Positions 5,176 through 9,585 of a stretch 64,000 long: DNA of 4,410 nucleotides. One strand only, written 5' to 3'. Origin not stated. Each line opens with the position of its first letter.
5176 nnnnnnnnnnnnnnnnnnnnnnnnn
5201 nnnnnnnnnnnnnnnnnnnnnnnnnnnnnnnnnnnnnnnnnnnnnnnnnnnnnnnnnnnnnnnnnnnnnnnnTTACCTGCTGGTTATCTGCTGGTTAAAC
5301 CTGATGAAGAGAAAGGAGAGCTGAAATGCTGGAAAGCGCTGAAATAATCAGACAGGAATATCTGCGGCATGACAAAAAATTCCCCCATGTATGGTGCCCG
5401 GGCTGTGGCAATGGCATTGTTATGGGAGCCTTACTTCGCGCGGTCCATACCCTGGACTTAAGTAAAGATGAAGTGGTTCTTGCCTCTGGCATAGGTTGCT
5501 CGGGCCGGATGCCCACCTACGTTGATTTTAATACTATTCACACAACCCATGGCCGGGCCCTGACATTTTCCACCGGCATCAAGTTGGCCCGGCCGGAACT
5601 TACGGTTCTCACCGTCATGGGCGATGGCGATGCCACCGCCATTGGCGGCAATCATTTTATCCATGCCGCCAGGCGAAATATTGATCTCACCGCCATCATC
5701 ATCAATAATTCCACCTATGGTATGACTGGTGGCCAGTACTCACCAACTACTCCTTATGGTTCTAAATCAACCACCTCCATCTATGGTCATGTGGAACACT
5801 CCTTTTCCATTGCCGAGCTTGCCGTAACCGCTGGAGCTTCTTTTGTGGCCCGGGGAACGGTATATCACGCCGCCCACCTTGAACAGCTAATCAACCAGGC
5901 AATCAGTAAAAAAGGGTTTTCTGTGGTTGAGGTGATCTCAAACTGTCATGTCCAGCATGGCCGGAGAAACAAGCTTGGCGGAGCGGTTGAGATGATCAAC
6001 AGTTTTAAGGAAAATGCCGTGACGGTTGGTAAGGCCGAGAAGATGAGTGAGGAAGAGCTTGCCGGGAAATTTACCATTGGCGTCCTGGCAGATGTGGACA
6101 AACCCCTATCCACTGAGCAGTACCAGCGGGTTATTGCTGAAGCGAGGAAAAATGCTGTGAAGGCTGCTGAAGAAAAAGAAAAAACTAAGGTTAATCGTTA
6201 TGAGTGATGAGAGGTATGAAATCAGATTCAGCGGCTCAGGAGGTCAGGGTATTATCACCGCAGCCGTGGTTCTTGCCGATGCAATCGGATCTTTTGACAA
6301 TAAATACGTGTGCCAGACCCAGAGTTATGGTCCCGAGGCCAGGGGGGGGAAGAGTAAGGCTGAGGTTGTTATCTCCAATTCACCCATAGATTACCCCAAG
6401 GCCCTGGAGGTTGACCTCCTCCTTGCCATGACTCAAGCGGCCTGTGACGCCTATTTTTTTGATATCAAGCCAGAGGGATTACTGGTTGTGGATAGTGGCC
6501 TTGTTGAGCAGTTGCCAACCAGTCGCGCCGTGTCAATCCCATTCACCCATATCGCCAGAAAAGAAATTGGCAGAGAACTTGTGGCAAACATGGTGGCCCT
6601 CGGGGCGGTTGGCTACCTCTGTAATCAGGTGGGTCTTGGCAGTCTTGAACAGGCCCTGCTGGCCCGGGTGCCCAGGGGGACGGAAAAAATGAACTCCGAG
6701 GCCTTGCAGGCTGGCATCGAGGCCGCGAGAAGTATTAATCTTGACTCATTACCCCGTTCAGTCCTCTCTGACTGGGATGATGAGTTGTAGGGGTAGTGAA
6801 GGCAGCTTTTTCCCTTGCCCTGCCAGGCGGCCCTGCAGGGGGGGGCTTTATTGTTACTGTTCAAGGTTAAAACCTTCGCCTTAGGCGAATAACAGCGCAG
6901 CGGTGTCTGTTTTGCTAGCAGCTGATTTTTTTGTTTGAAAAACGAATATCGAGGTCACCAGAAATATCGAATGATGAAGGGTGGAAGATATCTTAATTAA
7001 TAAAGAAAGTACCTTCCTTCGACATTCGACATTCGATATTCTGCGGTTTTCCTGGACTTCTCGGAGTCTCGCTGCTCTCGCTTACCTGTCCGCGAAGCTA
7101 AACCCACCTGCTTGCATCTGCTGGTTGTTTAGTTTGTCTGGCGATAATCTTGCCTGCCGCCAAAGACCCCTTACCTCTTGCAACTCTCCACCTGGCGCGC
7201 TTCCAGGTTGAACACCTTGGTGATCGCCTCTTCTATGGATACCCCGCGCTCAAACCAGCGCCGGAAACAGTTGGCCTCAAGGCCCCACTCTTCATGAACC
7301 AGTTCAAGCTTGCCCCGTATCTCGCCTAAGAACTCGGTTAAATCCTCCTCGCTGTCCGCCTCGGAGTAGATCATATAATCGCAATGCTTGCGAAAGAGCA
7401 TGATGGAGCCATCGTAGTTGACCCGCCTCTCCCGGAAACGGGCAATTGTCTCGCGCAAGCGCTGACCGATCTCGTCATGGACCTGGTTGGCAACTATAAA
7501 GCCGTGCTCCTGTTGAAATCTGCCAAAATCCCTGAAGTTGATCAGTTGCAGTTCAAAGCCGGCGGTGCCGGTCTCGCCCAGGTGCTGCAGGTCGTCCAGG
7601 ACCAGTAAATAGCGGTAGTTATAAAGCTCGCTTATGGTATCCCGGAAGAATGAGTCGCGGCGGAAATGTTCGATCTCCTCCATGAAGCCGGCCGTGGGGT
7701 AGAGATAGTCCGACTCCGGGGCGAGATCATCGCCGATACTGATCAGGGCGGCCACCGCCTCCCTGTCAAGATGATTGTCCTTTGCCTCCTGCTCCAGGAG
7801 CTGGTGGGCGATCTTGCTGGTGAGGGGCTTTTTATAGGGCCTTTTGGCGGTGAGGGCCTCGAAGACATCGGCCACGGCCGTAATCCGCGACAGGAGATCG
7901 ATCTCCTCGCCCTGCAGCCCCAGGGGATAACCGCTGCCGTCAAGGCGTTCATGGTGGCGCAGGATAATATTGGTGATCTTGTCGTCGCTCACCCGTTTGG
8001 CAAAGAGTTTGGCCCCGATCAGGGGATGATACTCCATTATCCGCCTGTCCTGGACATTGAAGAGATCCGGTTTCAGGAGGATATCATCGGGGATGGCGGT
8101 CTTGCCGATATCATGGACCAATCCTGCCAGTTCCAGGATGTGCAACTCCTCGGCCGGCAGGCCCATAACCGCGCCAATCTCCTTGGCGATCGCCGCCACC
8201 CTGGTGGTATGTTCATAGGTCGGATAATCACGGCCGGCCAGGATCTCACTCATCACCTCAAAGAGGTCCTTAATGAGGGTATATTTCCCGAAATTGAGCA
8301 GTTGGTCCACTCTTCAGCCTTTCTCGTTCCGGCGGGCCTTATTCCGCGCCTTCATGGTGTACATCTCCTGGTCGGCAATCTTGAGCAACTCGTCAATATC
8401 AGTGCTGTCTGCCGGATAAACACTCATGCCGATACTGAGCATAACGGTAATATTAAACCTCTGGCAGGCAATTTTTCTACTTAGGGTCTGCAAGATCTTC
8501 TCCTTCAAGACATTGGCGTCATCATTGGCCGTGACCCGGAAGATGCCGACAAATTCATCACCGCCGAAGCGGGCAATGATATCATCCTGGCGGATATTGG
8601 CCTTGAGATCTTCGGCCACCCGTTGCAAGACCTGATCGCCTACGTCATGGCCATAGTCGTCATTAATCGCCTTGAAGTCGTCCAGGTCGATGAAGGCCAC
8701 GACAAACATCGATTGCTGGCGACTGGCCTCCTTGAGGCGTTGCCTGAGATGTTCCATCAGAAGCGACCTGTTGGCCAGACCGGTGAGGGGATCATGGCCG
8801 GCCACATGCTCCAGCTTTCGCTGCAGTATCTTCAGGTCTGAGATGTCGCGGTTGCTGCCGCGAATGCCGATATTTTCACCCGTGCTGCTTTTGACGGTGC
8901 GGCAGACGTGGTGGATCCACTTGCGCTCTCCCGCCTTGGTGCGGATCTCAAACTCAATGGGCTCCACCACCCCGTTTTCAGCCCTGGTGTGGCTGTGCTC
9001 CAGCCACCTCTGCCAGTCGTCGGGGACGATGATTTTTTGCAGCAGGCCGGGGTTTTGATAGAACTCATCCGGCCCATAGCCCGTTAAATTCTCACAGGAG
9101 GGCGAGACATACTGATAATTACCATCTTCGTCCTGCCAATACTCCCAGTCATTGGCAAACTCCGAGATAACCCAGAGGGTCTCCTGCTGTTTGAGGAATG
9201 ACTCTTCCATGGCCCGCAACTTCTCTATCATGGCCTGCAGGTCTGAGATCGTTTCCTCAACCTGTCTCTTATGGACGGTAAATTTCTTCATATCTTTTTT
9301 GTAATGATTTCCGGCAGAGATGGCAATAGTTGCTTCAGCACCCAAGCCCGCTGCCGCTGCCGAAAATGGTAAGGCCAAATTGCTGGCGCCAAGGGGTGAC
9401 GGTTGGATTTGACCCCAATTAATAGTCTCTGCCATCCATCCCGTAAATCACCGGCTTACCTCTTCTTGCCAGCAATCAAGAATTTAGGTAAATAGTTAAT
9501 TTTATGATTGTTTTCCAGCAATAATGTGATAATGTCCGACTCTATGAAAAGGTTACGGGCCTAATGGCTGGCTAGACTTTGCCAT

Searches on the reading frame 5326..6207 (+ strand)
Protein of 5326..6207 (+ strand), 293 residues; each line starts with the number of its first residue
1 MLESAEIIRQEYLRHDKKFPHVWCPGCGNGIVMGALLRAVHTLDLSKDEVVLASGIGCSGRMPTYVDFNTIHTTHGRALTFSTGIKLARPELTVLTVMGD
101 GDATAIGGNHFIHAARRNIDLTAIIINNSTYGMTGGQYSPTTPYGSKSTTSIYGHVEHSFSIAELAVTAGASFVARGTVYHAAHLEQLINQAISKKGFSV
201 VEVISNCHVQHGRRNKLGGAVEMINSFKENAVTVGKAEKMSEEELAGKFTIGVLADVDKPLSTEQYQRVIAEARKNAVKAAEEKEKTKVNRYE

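Call 72: search_protein_families(library=pfam, proteins=[window:5326-6207:+], max_evalue=0.001)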
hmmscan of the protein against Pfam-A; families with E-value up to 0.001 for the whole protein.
window:5326-6207:+ (293 aa): 1 family
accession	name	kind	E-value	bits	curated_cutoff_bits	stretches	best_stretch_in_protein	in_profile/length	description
PF02775.26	TPP_enzyme_C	-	2e-33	115.8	21.9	1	56-203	2-151/151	Thiamine pyrophosphate enzyme, C-terminal TPP binding domain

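Call 88: find_encoding_contigs(protein=window:5326-6207:+, flank=10000, max_places=2)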
Protein window:5326-6207:+ (293 aa): 1 contig read that carries it; 1 place shown.
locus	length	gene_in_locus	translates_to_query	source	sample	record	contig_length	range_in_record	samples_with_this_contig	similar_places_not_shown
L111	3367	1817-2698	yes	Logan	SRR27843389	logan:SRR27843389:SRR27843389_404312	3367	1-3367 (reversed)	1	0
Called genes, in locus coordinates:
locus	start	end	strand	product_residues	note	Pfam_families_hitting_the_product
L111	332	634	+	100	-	PF13183:Fer4_8 (faint), PF12838:Fer4_7 (faint), PF14697:Fer4_21 (faint), PF12797:Fer4_2 (faint), PF00037:Fer4 (faint), PF13187:Fer4_9 (faint)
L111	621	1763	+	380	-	PF01855:POR_N, PF02780:Transketolase_C, PF17147:PFOR_II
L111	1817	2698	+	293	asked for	PF02775:TPP_enzyme_C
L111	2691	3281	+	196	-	PF01558:POR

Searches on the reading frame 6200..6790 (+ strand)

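Call 72: search_protein_families(library=pfam, proteins=[window:6200-6790:+], max_evalue=0.001)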
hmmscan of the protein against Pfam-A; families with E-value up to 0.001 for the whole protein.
window:6200-6790:+ (196 aa): 1 family
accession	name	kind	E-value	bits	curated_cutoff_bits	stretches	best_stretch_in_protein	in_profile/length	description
PF01558.24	POR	-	3e-32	112.6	27.4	1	14-174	1-173/173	Pyruvate ferredoxin/flavodoxin oxidoreductase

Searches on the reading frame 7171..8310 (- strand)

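Call 11: search_protein_families(library=pfam, proteins=[window:7171-8310:-], max_evalue=0.1)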
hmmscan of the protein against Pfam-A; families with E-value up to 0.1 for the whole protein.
window:7171-8310:- (379 aa): 3 families
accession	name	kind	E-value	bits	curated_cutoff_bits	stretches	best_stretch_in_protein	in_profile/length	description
PF13487.12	HD_5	-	1.4e-38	132.8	27.2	1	18-184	1-169/170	HD domain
PF01966.28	HD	-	6.4e-21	75.2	22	1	31-152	1-115/116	HD domain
PF08668.18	HDOD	-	0.00086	19.3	22.9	1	32-73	96-135/196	HDOD domain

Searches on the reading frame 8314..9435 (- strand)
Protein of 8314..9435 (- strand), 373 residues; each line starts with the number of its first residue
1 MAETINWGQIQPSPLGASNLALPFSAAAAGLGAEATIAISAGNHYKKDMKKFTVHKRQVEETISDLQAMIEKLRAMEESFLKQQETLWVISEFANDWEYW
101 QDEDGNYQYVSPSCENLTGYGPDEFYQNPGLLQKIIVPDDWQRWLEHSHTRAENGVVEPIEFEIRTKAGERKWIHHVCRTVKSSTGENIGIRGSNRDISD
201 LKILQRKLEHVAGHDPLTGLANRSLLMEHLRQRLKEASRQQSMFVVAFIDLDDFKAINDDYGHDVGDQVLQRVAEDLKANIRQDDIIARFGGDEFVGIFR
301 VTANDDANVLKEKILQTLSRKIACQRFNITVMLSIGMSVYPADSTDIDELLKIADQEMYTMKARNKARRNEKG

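Call 11: search_protein_families(library=pfam, proteins=[window:8314-9435:-], max_evalue=0.1)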
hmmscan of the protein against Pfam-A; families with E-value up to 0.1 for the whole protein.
window:8314-9435:- (373 aa): 6 families
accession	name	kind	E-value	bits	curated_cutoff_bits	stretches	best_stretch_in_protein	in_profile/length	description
PF00990.26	GGDEF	-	9.4e-46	156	23.8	1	213-366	2-159/161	Diguanylate cyclase, GGDEF domain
PF08447.18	PAS_3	-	7.8e-12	45.7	25.6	1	109-193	3-87/89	PAS fold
PF13426.13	PAS_9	-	1.9e-08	35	27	1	101-200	7-103/103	PAS domain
PF17853.6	GGDEF_2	-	0.021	15.5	24.5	1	244-335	23-93/116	GGDEF-like domain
PF08448.16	PAS_4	-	0.031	15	23.1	1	102-201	12-108/110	PAS fold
PF17111.11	PigL_N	-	0.032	14.1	27.2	1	27-80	6-60/209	Pigment biosynthesis cluster protein PigL N-terminal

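Call 90: find_encoding_contigs(protein=window:8314-9435:-, flank=10000, max_places=4)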
Protein window:8314-9435:- (373 aa): no gene with exactly this product is on record in the collection.
